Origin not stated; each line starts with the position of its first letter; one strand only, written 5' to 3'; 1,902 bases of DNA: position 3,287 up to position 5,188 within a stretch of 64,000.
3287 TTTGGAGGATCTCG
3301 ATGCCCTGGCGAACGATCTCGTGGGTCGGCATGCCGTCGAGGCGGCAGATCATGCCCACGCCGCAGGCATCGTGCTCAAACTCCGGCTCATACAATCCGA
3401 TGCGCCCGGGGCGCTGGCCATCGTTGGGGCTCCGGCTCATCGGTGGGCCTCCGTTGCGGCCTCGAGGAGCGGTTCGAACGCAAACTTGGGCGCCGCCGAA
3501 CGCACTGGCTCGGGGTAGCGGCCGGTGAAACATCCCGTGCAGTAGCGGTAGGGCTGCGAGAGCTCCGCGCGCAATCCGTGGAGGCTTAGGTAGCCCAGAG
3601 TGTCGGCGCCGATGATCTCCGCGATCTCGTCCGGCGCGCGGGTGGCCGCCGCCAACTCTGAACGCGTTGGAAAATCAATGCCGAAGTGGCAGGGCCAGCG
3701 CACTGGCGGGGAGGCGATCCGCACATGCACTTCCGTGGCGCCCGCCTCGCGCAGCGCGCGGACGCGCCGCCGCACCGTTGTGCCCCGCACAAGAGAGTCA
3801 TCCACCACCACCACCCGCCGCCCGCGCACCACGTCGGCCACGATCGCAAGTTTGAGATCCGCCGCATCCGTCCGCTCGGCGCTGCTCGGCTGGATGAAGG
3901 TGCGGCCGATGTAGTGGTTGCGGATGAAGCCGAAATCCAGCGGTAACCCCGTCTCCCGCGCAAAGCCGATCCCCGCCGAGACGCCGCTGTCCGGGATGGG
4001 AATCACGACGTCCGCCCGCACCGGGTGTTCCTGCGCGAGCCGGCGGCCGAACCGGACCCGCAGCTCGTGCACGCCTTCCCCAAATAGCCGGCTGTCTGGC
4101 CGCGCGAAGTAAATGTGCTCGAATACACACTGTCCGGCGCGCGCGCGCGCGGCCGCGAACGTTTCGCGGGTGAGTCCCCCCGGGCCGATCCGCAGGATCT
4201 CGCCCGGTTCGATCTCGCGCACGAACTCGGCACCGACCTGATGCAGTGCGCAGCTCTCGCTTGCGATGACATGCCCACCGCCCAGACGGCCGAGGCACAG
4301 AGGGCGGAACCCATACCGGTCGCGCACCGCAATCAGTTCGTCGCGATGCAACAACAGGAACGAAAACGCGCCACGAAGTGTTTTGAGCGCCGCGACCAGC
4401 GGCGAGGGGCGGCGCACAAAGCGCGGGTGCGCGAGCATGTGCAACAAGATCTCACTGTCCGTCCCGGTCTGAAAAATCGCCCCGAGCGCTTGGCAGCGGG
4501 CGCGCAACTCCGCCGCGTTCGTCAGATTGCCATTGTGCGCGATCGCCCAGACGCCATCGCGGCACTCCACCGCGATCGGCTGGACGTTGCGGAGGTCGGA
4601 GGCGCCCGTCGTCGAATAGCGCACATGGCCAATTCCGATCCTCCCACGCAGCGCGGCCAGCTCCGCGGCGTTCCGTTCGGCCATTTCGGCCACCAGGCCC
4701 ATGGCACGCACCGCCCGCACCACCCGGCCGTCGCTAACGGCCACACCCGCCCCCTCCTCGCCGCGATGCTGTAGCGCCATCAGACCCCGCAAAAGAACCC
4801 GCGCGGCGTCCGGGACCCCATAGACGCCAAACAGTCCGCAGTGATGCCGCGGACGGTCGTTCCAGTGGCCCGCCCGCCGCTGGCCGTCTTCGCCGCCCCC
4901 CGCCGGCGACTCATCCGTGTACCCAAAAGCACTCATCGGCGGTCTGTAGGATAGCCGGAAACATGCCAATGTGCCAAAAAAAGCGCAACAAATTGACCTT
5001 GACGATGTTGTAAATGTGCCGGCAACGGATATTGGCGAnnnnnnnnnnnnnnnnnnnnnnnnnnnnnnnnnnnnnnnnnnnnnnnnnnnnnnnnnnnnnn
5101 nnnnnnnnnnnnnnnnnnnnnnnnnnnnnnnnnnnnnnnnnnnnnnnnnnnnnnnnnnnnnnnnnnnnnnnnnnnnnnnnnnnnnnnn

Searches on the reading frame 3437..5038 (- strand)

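Call 24: search_protein_families(library=pfam, proteins=[window:3437-5038:-], max_evalue=0.001)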
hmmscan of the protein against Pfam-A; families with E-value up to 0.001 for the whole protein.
window:3437-5038:- (533 aa): 4 families
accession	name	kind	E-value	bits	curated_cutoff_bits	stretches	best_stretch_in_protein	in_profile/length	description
PF13522.11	GATase_6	-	1.3e-21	77.4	27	1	129-261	7-130/130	Glutamine amidotransferase domain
PF13537.11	GATase_7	-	1.6e-19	70.6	25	1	150-266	11-122/123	Glutamine amidotransferase domain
PF13230.11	GATase_4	-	8e-08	32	23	1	92-199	31-134/272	Glutamine amidotransferases class-II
PF00156.33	Pribosyltran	-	2.7e-07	30.5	26.3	1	342-439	30-120/158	Phosphoribosyl transferase domain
